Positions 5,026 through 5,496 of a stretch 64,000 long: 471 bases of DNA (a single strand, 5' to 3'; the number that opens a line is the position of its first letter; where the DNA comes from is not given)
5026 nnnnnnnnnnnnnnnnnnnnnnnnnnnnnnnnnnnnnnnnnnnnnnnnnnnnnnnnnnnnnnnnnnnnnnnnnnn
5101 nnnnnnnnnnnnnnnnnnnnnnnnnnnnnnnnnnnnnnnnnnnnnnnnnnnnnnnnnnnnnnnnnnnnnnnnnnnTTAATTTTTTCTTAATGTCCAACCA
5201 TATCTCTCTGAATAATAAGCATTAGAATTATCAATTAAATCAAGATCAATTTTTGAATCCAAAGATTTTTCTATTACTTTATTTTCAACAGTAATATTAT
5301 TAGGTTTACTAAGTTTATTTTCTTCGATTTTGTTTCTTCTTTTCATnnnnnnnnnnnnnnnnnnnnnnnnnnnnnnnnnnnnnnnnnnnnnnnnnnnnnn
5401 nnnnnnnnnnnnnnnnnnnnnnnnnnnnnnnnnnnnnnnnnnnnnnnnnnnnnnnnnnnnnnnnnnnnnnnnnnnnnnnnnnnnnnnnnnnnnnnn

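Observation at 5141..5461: Anomalously long spacer hides a 56-codon ORF and a mirrored 26-bp module that embeds both divergent start codons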

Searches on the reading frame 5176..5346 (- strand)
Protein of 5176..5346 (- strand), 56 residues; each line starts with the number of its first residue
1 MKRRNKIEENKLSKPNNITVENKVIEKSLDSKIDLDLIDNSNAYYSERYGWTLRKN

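Call 9: search_protein_families(library=pfam, proteins=[window:5176-5346:-], max_evalue=0.01)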
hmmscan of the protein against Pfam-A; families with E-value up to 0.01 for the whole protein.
window:5176-5346:- (56 aa): 0 families

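Call 10: find_homologous_proteins(query=window:5179-5346:-, max_evalue=0.01)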
Query seq(56 aa) (56 aa): 711 proteins with E <= 0.01 among 711 candidates; the best 120 are listed.
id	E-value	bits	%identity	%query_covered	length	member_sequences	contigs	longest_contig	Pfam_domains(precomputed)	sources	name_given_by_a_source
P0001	5.3e-28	112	100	100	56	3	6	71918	-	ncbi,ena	-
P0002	1.6e-24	102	93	100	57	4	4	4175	-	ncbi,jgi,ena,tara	tara:strand:- start:925 stop:1098 length:174 start_codon:yes stop_codon:yes gene_type:complete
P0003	7.2e-24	100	91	100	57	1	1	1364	-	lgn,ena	-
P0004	9.5e-24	99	91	100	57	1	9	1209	-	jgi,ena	-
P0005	3.2e-23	98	89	100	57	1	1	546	-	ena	-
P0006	4.2e-23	97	89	100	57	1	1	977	-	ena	-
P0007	8.2e-23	96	89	100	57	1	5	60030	-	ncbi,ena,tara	tara:strand:- start:37 stop:210 length:174 start_codon:yes stop_codon:yes gene_type:complete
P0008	1.2e-22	96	88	100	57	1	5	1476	-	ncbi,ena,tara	tara:strand:+ start:8 stop:181 length:174 start_codon:yes stop_codon:yes gene_type:complete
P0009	1.1e-20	90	84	100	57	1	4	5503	-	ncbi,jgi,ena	-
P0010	1.6e-17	80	76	100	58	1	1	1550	-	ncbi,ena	-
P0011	1.8e-17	80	71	100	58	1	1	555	-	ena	-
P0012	1.9e-17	80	73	98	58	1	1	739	-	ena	-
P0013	2.8e-17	79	71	98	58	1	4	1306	-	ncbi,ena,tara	tara:strand:+ start:127 stop:303 length:177 start_codon:yes stop_codon:yes gene_type:complete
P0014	7.6e-17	78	72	100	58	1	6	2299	-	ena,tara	tara:strand:- start:225 stop:401 length:177 start_codon:yes stop_codon:yes gene_type:complete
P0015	9.2e-17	77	72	100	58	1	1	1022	-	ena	-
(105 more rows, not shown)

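Call 29: search_protein_representatives(alignment_id=A1)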
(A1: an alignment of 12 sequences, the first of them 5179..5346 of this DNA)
Query: 12 sequences, 58 profile positions. Proteins with E-value up to 0.001 (for the whole library): 51; up to 1e-10: 14; up to 1e-30: 0. The best 51 are listed.
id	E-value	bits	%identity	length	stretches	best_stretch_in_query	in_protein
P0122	5.3e-24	100.4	-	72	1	2-58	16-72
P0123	1.9e-23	98.7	-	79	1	1-57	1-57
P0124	9.9e-23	96.3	-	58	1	1-57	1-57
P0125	1.3e-22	96.0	-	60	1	17-58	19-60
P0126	1.4e-22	95.9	-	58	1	1-57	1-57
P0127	1.8e-17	79.5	-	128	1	9-54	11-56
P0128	1.8e-16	76.3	-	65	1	11-57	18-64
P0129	2.3e-15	72.7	-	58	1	1-58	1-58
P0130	2.7e-14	69.3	-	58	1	1-57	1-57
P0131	2.8e-12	62.9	-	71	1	9-57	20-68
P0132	1.3e-11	60.8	-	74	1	1-57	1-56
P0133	1.5e-11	60.5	-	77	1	2-57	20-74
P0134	2.7e-11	59.7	-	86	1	10-57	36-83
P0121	2.9e-11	59.6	-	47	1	2-58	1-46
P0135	3.4e-10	56.2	-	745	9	36-54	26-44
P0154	1.7e-05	41.2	-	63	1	4-57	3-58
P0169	7.1e-04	35.9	-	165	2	28-57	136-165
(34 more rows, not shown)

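Call 31: find_encoding_contigs(protein=P0169, flank=4000, max_places=3)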
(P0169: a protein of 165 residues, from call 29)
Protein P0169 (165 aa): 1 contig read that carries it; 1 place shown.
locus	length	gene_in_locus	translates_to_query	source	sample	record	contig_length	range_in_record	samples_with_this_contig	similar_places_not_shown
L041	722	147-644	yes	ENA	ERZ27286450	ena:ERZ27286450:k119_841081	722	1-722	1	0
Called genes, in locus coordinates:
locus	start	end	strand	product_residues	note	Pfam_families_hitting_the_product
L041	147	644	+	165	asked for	PF12844:HTH_19, PF13560:HTH_31 (weak), PF01381:HTH_3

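Call 32: find_encoding_contigs(protein=P0154, flank=4000, max_places=3)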
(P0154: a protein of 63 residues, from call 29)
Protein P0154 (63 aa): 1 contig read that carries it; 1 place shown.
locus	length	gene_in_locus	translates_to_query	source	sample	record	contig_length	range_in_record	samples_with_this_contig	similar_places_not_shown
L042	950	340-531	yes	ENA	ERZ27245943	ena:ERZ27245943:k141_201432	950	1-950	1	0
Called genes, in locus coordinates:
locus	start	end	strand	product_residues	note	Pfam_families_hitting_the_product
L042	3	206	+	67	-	?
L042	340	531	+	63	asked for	-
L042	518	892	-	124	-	-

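Call 36: find_related_loci(query=A2, collection=metagenome_contigs, flank=3500)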
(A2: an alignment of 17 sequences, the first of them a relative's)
Query A2 (63 aa) in metagenome_contigs; peptide patterns used: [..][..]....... (x = any residue, [..] = any of these).
337 stretches matched a pattern; 245 encode a relative of the query (tblastn E <= 1e-3); the best 80 are kept; 80 distinct loci.
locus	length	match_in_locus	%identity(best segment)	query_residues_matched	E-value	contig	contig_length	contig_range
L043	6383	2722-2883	54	6-58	6e-16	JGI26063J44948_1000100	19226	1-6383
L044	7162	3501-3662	54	6-58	6e-16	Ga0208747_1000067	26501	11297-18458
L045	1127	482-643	48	5-58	2e-15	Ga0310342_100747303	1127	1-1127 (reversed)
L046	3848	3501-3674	47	2-58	3e-15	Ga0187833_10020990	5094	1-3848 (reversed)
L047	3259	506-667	52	6-58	4e-15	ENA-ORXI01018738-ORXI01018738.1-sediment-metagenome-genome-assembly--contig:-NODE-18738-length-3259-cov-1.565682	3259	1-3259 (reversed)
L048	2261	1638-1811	48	2-58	4e-15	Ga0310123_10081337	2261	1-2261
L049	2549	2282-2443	50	6-58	4e-15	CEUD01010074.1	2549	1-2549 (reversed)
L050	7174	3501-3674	47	2-58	5e-15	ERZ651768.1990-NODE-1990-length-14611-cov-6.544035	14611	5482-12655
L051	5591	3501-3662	48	6-58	1e-14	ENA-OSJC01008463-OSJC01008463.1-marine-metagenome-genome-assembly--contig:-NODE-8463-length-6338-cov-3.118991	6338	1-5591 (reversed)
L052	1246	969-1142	45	2-58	1e-14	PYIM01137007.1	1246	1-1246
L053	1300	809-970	48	6-58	2e-14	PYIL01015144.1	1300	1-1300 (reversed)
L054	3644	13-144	52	15-58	2e-14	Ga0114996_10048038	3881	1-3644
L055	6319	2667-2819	45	4-58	4e-14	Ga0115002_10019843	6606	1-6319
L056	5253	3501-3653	45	4-58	4e-14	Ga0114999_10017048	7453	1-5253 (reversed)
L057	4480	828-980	45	4-58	4e-14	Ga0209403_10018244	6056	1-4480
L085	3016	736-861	50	20-61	4e-12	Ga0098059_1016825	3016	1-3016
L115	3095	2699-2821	44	21-61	7e-10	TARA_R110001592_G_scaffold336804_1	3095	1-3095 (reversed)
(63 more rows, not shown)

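Call 39: search_protein_families(library=pfam, proteins=[window:5179-5346:-], max_evalue=10)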
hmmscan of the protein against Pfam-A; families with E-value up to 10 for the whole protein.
seq(56 aa): 1 family
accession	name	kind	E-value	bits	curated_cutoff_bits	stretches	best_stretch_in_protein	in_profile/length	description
PF22590.2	Cas3-like_C_2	-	0.18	12.5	27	1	8-41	56-89/106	CRISPR-associated nuclease/helicase Cas3, C-terminal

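Call 40: search_protein_families(library=ncbifam, proteins=[window:5179-5346:-], max_evalue=10)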
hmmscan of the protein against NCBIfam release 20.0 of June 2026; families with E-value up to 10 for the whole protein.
seq(56 aa): 0 families

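Call 41: search_solved_structures(query=A2, max_evalue=10)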
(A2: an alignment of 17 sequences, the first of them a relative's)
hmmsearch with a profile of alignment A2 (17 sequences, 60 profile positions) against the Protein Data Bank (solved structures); distinct sequences matched with E-value up to 10: 9.
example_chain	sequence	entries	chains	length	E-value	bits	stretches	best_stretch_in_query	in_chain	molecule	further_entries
8hlc_H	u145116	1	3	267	0.11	16.3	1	22-56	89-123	heavy chain of 3711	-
8phw_H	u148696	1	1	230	0.24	15.3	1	39-53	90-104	Fab18 (heavy chain, variable region)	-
5noh_A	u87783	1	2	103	1.1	13.1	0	9-39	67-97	Transcription elongation factor M2-1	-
5nkx_A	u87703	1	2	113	1.3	12.9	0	9-39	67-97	M2-1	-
2l9j_A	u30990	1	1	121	2.1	12.2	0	9-39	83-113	Matrix protein 2-1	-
8up1_A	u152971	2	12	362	3.3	11.6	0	12-41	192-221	De Novo Protein sr322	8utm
6g0y_F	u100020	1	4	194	5.6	10.8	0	9-39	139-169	Matrix M2-1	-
4c3b_A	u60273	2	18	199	6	10.8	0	9-39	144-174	MATRIX PROTEIN 2-1 | MATRIX M2-1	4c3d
7sq3_A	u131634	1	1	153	8.6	10.3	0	17-40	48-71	Designed trefoil knot protein, variant 1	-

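Call 48: predict_structure(alignment_id=A3)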
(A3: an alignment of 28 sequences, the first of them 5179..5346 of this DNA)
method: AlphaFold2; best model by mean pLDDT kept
length: 56 residues; sequences in the alignment: 28
mean_pLDDT: 70.3   pTM: 0.29
mean pLDDT of the five models: 70.3, 69.9, 69.1, 67.4, 67.2
residues with pLDDT >= 90: 8; 70-90: 21; 50-70: 22; < 50: 5
segments of 3 or more residues with pLDDT < 50: none
pLDDT, mean of each block of 10 residues (from residue 1): 52 59 74 68 90 83
secondary structure, 60 per line:
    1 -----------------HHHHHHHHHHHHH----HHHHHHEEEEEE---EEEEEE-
elements in order: H18-30 H35-40 E41-46 E50-55

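Call 52: fold_search(model_id=the predicted structure, library=pdb)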
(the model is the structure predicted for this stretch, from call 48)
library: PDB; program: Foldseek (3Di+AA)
matches with E <= 10: 53; with E <= 0.001: 0
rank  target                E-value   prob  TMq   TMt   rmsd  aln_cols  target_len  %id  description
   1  4qqf_E                2.0e+00  0.25  0.28  0.09   2.3        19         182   21  Crystal structure of mitochondrial import inner membrane translocase subunit TIM50 (released 2015-07-01)
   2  4qqf_C                2.0e+00  0.23  0.28  0.09   2.3        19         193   21  Crystal structure of mitochondrial import inner membrane translocase subunit TIM50 (released 2015-07-01)
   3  4qqf_D                2.5e+00  0.21  0.28  0.09   2.4        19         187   21  Crystal structure of mitochondrial import inner membrane translocase subunit TIM50 (released 2015-07-01)
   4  4qqf_F                3.1e+00  0.15  0.26  0.09   2.7        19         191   21  Crystal structure of mitochondrial import inner membrane translocase subunit TIM50 (released 2015-07-01)
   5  4qqf_B                3.6e+00  0.18  0.28  0.10   2.3        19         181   21  Crystal structure of mitochondrial import inner membrane translocase subunit TIM50 (released 2015-07-01)
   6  4ifd_K                5.2e+00  0.05  0.25  0.19  16.0        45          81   20  Crystal structure of an 11-subunit eukaryotic exosome complex bound to RNA (released 2013-02-06)
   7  4ype_B                5.6e+00  0.18  0.27  0.08   1.4        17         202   24  ASH1L SET domain H2193F mutant in complex with S-adenosyl methionine (SAM) (released 2015-09-02)
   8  2o8c_A                5.6e+00  0.09  0.28  0.03   8.0        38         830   16  human MutSalpha (MSH2/MSH6) bound to ADP and an O6-methyl-guanine T mispair (released 2007-06-05)
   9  3ope_B                6.0e+00  0.16  0.28  0.09   1.1        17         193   24  Structural Basis of Auto-inhibitory mechanism of Histone methyltransferase (released 2011-01-12)
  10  9vzk_1                6.0e+00  0.10  0.26  0.05   4.7        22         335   18  Cryo-EM structure of bacteriophage P1 baseplate in C3 (released 2025-10-22)
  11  7txf_F                6.5e+00  0.18  0.29  0.50   1.2        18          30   17  The allosteric binding mode of alphaD-conotoxin VxXXB (released 2023-04-12)
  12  5cd8_B                6.5e+00  0.11  0.29  0.23   3.4        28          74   18  Crystal structure of the NTD of Drosophila Oskar protein (released 2015-09-02)
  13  5trd_B                6.5e+00  0.04  0.21  0.08   6.2        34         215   18  Structure of RbkR (Riboflavin Kinase) from Thermoplasma acidophilum determined in complex with CTP and its cognate DNA (released 2016-11-23)
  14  6ago_B                7.0e+00  0.14  0.27  0.07   1.3        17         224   24  Crystal structure of MRG15-ASH1L Histone methyltransferase complex (released 2019-03-13)
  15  3qle                  7.0e+00  0.13  0.27  0.09   2.1        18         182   22  Structural Basis for the Function of Tim50 in the Mitochondrial Presequence Translocase (released 2011-03-02)
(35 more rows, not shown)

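Call 66: find_related_loci(query=A2, collection=viral_contigs, flank=8000)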
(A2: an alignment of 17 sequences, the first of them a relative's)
Query A2 (63 aa) in viral_contigs; peptide patterns used: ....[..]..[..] (x = any residue, [..] = any of these).
39 stretches matched a pattern; 7 encode a relative of the query (tblastn E <= 1e-3); 7 distinct loci.
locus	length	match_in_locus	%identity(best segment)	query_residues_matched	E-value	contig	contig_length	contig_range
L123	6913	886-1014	37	12-60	1e-8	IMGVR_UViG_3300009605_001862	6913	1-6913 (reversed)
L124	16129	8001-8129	37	12-60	1e-8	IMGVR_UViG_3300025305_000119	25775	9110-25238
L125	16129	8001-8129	37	12-60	1e-8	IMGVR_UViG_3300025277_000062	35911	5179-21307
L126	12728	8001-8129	37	12-60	1e-8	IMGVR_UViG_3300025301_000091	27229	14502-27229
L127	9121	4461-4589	37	12-60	1e-8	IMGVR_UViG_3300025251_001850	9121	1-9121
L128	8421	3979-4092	41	17-60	4e-8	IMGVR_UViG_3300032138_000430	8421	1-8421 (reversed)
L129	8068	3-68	50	39-60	2e-4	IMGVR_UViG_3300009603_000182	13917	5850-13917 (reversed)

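Call 67: search_protein_families(library=phrogs, proteins=[L085:1333-2919:-, L085:809-1351:-, L085:346-636:-, L115:413-1069:-, L115:1744-2316:-, L115:1252-1515:-, L115:1059-1271:-, L115:1496-1678:-, L115:2669-2848:+, window:5176-5346:-], max_evalue=0.001)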
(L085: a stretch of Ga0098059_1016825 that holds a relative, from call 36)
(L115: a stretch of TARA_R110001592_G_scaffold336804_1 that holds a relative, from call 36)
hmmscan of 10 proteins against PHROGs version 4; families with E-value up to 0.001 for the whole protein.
L085:1333-2919:- (528 aa): 9 families
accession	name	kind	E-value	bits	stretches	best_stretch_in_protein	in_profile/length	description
phrog_17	-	DNA, RNA and nucleotide metabolism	1e-116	392.5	1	5-526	733-1232/1445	DNA polymerase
phrog_15971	-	DNA, RNA and nucleotide metabolism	3.9e-29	103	1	178-416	57-281/376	DNA polymerase I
phrog_12241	-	DNA, RNA and nucleotide metabolism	1.6e-23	84.5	2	6-176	199-373/502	DNA polymerase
phrog_10285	-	DNA, RNA and nucleotide metabolism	1.2e-21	78.1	1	265-524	30-318/321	DNA polymerase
phrog_5995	-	DNA, RNA and nucleotide metabolism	2e-16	61.3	1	356-526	4-177/236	DNA polymerase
phrog_2573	-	DNA, RNA and nucleotide metabolism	2.7e-15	57.4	1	332-509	72-250/336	DNA polymerase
phrog_23226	-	DNA, RNA and nucleotide metabolism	4.9e-08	32.9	0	223-307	276-355/611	DNA polymerase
phrog_6375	-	DNA, RNA and nucleotide metabolism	2.1e-05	25.5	0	357-472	1-102/204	DNA polymerase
phrog_7766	-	DNA, RNA and nucleotide metabolism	0.00021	21.8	1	445-509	98-166/186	DNA polymerase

L085:809-1351:- (180 aa): 10 families
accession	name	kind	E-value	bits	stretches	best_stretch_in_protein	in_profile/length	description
phrog_1035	-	DNA, RNA and nucleotide metabolism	1.7e-27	97.9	1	6-170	63-233/271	endonuclease VII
phrog_3322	-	DNA, RNA and nucleotide metabolism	9.3e-13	49.3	1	8-170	8-156/162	endonuclease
phrog_2633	-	DNA, RNA and nucleotide metabolism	2.1e-09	38.7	1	4-123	11-99/142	endonuclease VII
phrog_5558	-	moron, auxiliary metabolic gene and host takeover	6.2e-08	34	1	6-55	65-114/130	Lar-like restriction alleviation protein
phrog_3118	-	DNA, RNA and nucleotide metabolism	4.8e-07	30.5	1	83-151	33-100/287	HNH endonuclease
phrog_6611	-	unknown function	3.8e-06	28.1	1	5-41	140-176/180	-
phrog_12813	-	unknown function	2.3e-05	25.3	1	4-40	151-187/199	-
phrog_2255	-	DNA, RNA and nucleotide metabolism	2.3e-05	25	1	4-55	51-100/211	HNH endonuclease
phrog_2340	-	DNA, RNA and nucleotide metabolism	3.4e-05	25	1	3-55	5-61/171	endonuclease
phrog_6762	-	unknown function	0.0006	20.8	1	4-43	158-197/242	-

L085:346-636:- (96 aa): 0 families

L115:413-1069:- (218 aa): 1 family
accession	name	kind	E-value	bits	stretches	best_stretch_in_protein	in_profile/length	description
phrog_81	-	moron, auxiliary metabolic gene and host takeover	6.7e-33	115.4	1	5-212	40-244/283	2OG-Fe(II) oxygenase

L115:1744-2316:- (190 aa): 6 families
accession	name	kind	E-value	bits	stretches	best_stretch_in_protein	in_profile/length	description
phrog_3513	-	lysis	2.7e-13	49.8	1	58-168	667-782/1434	endolysin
phrog_18032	-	lysis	3.1e-10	41.2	1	30-175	4-147/248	endolysin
phrog_12727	-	lysis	1.6e-07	32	1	56-165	25-139/393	endolysin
phrog_1309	-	lysis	8.1e-05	23.1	1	58-168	24-142/410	endolysin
phrog_326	-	other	0.00026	20.2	1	48-182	141-278/985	tail protein with endopeptidase domain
phrog_10967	-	lysis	0.00079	20.2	0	57-123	27-98/266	endolysin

L115:1252-1515:- (87 aa): 0 families

L115:1059-1271:- (70 aa): 0 families

L115:1496-1678:- (60 aa): 1 family
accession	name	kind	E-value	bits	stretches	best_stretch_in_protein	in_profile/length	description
phrog_3180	-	transcription regulation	0.00048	21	1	4-35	4-35/50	Arc-like repressor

L115:2669-2848:+ (59 aa): 0 families

window:5176-5346:- (56 aa): 0 families

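Call 73: search_protein_families(library=pfam, proteins=[L125:7666-7905:-, L085:346-636:-], max_evalue=0.001)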
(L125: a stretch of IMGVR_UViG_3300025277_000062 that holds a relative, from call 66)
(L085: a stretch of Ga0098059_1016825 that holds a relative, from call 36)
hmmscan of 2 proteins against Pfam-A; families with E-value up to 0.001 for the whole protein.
L125:7666-7905:- (79 aa): 0 families

L085:346-636:- (96 aa): 0 families

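Call 76: search_dna_similar(query=L125:8602-10464:-, collection=phages, mode=protein, max_rows=12)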
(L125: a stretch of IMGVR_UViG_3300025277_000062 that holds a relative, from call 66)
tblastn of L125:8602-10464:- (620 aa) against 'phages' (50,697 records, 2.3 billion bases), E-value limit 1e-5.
Records with a match: 4038; places in all: 4041; records where one place covers at least 80% of the query: 2196.
Best place of each record, by identity: <60% 4038.
By first word of the organism name: Mycobacterium 1452; Salmonella 377; Escherichia 224; Microbacterium 187; Bacillus 164; Vibrio 151; Staphylococcus 147; Gordonia 125; Enterococcus 114; Klebsiella 109; and 103 more.
By host as written in the record: Mycobacterium smegmatis mc2 155 1044; - 258; Mycobacterium smegmatis mc#155 208; Escherichia coli 91; Microbacterium foliorum NRRL B-24224 88; Microbacterium foliorum NRRL B-24224 SEA 69; Mycobacterium smegmatis mc2155 62; Gordonia terrae 3612 55; and 663 more.
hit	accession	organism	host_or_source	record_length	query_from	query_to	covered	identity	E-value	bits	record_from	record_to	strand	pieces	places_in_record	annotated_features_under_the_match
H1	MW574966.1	phage 023Pt_psg01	unknown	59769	2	620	100%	56.0%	0e+0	711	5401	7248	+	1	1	DNA polymerase A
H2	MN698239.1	Pelagibacter phage HTVC023P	Candidatus Pelagibacter sp. HTCC1062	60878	1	620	100%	53.1%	0e+0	679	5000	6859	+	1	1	DNA polymerase | endonuclease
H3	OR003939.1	Phage DSL-LC04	Gammaproteobacteria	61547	3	619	100%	52.3%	0e+0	669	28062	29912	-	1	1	DNA polymerase I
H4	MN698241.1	Pelagibacter phage HTVC027P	Candidatus Pelagibacter sp. HTCC1062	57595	1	620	100%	48.2%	0e+0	602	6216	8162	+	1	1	DNA polymerase A | hypothetical protein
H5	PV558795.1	Variovorax phage VPv64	Variovorax paradoxus DSM 645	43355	12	620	98%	39.8%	6e-127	418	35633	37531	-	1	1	record has no annotation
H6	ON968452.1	Pseudanabaena phage Pan1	Pseudanabaena sp.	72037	11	620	98%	39.6%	2e-122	405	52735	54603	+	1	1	DNA polymerase I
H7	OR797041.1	Stenotrophomonas phage vB_SmaS_Bhz54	Stenotrophomonas maltophilia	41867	12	620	98%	39.6%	1e-125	414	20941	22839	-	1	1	putative DNA polymerase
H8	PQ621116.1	Pseudomonas phage PSASB_03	Pseudomonas aeruginosa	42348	12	620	98%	39.4%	4e-125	413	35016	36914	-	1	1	DNA polymerase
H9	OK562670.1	Stenotrophomonas phage vB_SM_ytsc_ply2008005c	Stenotrophomonas maltophilia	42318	12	620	98%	39.4%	8e-125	412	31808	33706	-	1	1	DNA polymerase A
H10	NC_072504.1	Stenotrophomonas phage vB_SM_ytsc_ply2008005c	Stenotrophomonas maltophilia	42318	12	620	98%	39.4%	8e-125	412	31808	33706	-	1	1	DNA polymerase A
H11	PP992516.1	Pseudomonas phage Baskent_P4_1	Pseudomonas aeruginosa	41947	12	620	98%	39.3%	2e-124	410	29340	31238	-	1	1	DNA polymerase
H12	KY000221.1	Bordetella phage CN1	Bordetella bronchiseptica ATCC 10580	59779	1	619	100%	38.5%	2e-130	428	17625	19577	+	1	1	DNA polymerase I | hypothetical protein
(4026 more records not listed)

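Call 77: search_protein_families(library=phrogs, proteins=[L125:2499-6083:+, L125:6088-7056:+, L125:8148-8600:-, L125:10472-11335:-, L125:11595-13130:-, L125:7460-7669:-, L125:7666-7905:-, L125:8010-8171:+], max_evalue=0.001)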
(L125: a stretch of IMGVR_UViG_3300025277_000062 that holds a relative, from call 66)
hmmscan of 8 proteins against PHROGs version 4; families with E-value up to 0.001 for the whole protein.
L125:2499-6083:+ (1194 aa): 4 families
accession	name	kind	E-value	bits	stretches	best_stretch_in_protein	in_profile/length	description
phrog_6958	-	head and packaging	4.7e-61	207.7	2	682-1135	559-1005/1052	virion structural protein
phrog_30152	-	head and packaging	7e-25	87.6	1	674-1126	1794-2217/2249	virion structural protein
phrog_7348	-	lysis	5.5e-16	57.7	1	660-1068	549-954/2564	endolysin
phrog_342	-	head and packaging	3.6e-11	42.8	1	698-1165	739-1212/1235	internal virion protein with endolysin domain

L125:6088-7056:+ (322 aa): 0 families

L125:8148-8600:- (150 aa): 4 families
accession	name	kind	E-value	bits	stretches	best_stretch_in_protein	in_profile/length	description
phrog_2914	-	DNA, RNA and nucleotide metabolism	3.4e-13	50.8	1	9-146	44-157/190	endonuclease VII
phrog_2633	-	DNA, RNA and nucleotide metabolism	1.8e-12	48.6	1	46-143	62-138/142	endonuclease VII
phrog_307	-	DNA, RNA and nucleotide metabolism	3.2e-09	38.3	1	62-145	119-180/334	endonuclease VII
phrog_423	-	DNA, RNA and nucleotide metabolism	4.6e-05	24.4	1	58-134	18-74/159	endonuclease VII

L125:10472-11335:- (287 aa): 2 families
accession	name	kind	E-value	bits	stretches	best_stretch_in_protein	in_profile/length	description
phrog_298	-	DNA, RNA and nucleotide metabolism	7.1e-31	108.6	1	35-250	53-249/293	exonuclease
phrog_1706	-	DNA, RNA and nucleotide metabolism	2.1e-10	41.6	1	139-257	107-213/293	CRISPR/Cas system associated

L125:11595-13130:- (511 aa): 4 families
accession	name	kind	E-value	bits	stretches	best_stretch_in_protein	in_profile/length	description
phrog_1967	-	DNA, RNA and nucleotide metabolism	2.8e-81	275.2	1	4-503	170-674/776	DNA helicase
phrog_325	-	DNA, RNA and nucleotide metabolism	1.1e-09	38.2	1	4-84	494-561/986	Dda-like helicase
phrog_25411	-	unknown function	7.8e-09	35.7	0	3-70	233-296/627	-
phrog_25205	-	unknown function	0.00016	21.1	1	184-239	180-234/607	-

L125:7460-7669:- (69 aa): 0 families

L125:7666-7905:- (79 aa): 0 families

L125:8010-8171:+ (53 aa): 0 families

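Call 87: predict_structure(alignment_id=A4)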
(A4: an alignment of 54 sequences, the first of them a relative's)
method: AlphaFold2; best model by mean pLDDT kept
length: 65 residues; sequences in the alignment: 54
mean_pLDDT: 74.6   pTM: 0.38
mean pLDDT of the five models: 74.6, 74.4, 73.3, 72.2, 68.9
residues with pLDDT >= 90: 11; 70-90: 31; 50-70: 20; < 50: 3
segments of 3 or more residues with pLDDT < 50: 1-3
pLDDT, mean of each block of 10 residues (from residue 1): 50 56 81 85 79 93 80
secondary structure, 60 per line:
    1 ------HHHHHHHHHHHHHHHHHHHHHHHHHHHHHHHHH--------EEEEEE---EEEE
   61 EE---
elements in order: H7-39 E48-53 E57-62
